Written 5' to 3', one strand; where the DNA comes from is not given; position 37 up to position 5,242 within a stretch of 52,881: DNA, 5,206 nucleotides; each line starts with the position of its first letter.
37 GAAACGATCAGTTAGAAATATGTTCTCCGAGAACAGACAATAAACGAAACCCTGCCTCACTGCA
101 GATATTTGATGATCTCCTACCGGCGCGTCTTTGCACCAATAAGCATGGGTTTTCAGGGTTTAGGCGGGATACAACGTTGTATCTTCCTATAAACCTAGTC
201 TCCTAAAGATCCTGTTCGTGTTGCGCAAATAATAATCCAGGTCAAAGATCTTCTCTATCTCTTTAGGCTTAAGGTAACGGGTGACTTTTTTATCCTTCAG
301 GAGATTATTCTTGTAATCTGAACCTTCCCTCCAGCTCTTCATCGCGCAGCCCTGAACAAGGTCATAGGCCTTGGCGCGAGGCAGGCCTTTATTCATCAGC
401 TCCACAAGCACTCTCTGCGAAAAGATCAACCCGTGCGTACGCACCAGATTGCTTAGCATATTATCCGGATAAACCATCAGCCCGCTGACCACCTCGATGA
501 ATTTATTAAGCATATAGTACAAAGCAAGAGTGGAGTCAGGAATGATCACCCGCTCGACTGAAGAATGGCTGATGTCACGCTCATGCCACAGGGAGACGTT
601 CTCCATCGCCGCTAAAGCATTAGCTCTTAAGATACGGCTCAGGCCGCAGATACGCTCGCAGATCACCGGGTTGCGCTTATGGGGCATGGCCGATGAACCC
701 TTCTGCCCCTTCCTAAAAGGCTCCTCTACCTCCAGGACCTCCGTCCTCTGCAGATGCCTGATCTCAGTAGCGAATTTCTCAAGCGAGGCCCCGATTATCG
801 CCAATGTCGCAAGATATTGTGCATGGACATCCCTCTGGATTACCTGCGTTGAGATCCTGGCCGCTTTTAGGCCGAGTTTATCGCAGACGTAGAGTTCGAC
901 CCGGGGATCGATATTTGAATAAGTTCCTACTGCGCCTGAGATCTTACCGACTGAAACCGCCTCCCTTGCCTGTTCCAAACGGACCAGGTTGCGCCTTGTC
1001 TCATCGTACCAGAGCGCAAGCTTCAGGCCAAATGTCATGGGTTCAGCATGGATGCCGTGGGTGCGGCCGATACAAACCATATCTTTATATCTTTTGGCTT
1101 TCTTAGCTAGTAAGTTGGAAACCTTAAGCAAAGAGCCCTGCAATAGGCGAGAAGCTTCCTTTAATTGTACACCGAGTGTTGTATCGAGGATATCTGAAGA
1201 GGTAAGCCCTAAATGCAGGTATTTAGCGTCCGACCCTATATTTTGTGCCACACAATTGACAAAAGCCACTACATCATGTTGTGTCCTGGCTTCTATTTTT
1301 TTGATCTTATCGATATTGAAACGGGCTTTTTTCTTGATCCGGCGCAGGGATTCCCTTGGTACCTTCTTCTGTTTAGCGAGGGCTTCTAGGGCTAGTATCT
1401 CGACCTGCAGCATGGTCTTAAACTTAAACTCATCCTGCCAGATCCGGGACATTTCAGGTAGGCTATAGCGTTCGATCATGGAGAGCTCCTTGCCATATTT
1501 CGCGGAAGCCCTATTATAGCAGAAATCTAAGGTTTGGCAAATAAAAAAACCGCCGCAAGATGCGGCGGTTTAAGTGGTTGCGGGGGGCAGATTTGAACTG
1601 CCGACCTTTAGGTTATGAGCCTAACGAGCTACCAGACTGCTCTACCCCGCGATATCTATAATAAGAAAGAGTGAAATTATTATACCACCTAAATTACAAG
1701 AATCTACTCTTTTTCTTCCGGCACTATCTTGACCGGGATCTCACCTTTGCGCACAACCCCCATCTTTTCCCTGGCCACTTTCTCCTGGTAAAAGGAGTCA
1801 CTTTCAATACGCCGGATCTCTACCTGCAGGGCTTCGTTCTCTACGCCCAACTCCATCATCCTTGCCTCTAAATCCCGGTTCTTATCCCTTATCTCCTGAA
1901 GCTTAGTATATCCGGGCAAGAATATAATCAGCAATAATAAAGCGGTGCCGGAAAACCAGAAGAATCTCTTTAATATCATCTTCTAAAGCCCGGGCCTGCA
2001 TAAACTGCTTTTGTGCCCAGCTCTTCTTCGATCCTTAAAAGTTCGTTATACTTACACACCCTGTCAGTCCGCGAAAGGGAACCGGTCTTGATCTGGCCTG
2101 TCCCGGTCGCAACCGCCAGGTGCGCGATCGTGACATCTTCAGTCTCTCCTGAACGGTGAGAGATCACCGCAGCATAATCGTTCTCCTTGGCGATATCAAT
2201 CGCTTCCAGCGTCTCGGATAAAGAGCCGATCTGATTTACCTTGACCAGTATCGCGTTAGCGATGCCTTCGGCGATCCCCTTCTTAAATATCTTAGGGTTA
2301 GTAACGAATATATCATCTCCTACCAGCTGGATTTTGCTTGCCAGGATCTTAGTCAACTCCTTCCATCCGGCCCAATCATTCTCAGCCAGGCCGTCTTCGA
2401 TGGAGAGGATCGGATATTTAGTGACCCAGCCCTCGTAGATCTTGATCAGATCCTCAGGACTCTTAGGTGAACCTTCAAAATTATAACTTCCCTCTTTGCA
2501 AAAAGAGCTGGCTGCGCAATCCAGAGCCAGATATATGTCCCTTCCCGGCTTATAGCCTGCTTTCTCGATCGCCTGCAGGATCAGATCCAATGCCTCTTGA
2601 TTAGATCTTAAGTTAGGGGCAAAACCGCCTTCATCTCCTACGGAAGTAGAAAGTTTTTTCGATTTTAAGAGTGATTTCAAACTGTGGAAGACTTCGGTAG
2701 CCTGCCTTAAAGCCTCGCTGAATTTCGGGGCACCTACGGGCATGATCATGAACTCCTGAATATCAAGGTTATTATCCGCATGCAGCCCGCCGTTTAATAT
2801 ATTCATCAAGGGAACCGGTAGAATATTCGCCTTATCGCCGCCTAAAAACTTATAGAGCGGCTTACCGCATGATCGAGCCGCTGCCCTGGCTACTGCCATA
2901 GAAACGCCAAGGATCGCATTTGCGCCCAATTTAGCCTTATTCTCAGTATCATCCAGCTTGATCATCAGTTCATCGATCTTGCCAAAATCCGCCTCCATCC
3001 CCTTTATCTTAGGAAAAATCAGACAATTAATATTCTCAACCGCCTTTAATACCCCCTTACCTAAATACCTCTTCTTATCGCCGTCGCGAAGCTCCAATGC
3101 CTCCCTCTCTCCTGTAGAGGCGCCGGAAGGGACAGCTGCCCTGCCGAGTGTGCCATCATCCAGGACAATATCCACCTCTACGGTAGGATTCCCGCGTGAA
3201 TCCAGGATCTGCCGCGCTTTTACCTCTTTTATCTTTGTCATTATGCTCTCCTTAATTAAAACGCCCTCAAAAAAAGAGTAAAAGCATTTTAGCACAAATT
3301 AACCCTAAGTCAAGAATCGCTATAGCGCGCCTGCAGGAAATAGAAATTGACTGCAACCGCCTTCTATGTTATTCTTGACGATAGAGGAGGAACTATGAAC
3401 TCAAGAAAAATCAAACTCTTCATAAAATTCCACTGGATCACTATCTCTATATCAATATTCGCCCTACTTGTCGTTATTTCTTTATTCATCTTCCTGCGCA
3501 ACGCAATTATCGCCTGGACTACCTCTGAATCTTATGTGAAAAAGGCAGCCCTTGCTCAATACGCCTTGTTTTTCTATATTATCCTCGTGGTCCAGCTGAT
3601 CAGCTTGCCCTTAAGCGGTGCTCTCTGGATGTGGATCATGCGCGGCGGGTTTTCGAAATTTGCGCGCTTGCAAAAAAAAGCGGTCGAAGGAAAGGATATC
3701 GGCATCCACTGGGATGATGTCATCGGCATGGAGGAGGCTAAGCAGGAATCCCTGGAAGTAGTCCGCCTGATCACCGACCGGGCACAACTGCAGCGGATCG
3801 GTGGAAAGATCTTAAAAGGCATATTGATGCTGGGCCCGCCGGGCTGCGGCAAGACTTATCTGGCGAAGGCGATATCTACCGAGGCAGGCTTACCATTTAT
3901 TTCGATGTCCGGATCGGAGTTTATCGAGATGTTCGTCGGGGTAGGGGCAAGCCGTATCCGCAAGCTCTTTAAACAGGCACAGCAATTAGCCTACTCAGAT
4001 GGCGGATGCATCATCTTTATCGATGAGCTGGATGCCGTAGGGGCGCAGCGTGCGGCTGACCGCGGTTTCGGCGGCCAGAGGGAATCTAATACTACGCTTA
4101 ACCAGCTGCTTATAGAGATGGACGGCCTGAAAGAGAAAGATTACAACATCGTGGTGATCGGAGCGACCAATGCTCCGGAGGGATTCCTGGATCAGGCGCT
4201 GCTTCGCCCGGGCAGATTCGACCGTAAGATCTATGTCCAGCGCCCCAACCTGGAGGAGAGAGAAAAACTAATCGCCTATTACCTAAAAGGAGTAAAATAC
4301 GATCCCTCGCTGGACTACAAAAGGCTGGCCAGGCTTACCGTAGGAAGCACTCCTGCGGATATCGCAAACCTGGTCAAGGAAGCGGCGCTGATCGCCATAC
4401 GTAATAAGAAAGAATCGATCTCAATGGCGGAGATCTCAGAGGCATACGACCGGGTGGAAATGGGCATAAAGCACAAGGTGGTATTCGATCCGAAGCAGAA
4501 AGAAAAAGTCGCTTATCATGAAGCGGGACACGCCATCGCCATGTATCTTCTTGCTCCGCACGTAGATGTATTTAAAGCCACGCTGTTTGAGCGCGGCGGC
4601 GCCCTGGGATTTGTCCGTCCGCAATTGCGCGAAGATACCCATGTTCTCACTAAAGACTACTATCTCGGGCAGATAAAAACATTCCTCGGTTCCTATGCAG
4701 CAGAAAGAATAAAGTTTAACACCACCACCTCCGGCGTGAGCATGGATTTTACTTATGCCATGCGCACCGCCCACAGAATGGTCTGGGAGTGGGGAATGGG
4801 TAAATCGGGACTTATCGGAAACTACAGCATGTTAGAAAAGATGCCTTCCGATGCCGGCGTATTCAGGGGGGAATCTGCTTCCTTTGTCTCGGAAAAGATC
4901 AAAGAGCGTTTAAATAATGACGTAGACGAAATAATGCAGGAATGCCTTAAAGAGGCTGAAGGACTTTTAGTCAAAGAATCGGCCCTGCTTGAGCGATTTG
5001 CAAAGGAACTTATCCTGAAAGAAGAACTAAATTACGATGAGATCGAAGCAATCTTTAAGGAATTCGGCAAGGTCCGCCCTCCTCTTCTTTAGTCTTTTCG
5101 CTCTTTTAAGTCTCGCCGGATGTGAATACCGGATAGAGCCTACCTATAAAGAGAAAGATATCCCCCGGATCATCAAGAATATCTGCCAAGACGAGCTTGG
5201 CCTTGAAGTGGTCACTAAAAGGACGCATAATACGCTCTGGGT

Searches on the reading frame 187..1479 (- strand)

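Call 64: search_protein_families(library=pfam, proteins=[window:187-1479:-])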
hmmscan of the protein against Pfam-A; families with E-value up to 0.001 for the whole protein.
window:187-1479:- (430 aa): 2 families
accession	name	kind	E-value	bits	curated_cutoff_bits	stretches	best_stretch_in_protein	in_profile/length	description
PF00206.25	Lyase_1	-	7.8e-55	186.9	27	1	7-281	7-307/312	Lyase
PF10397.14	ADSL_C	-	8.6e-24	84.1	32.7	1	350-427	1-78/79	Adenylosuccinate lyase C-terminus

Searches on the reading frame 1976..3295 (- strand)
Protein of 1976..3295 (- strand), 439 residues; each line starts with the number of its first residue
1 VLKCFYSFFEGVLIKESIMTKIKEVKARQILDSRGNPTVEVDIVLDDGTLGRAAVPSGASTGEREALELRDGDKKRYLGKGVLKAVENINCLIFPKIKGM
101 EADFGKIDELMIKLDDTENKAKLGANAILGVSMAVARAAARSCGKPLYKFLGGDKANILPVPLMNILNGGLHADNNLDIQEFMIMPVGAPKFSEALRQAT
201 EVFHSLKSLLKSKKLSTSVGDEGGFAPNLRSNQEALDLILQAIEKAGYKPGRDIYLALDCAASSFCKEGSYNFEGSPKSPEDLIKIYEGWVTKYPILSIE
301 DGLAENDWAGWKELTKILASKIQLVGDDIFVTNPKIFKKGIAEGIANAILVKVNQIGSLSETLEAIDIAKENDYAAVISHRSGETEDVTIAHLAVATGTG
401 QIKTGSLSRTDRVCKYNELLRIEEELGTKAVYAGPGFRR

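Call 64: search_protein_families(library=pfam, proteins=[window:1976-3295:-])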
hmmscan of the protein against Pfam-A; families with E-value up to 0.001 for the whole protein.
window:1976-3295:- (439 aa): 4 families
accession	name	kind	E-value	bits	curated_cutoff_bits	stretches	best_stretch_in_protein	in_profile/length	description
PF00113.28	Enolase_C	-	8.8e-124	413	21.5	1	157-437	2-292/296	Enolase, C-terminal TIM barrel domain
PF03952.21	Enolase_N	-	2.9e-57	192.9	35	1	22-151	1-131/131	Enolase, N-terminal domain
PF13378.12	MR_MLE_C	-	5.6e-06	26.7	29.4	1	292-409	68-183/219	Enolase C-terminal domain-like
PF07476.17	MAAL_C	-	0.00021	21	27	1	316-402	134-221/249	Methylaspartate ammonia-lyase C-terminus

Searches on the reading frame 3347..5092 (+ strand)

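Call 64: search_protein_families(library=pfam, proteins=[window:3347-5092:+])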
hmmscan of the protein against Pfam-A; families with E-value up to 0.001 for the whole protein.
window:3347-5092:+ (581 aa): 7 families
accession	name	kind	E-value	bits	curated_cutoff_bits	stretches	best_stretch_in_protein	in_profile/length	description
PF00004.35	AAA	-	5.2e-39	134.1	21.2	1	159-298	1-130/131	ATPase family associated with various cellular activities (AAA)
PF01434.24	Peptidase_M41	-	6.6e-37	127.7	29.9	1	379-569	2-191/191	Peptidase family M41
PF17862.7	AAA_lid_3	-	2.6e-11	43.3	27.2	1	322-365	2-45/45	AAA+ lid domain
PF06068.19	TIP49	-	2.9e-07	30.4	23.8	1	123-193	24-89/347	TIP49 P-loop domain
PF13207.12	AAA_17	-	1.1e-05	26.1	27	1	162-212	1-50/136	AAA domain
PF07728.20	AAA_5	-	0.00057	20.4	22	0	159-231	2-78/139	AAA domain (dynein-related subfamily)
PF05496.18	RuvB_N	-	0.00058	20.1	27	0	147-190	26-67/159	Holliday junction DNA helicase RuvB P-loop domain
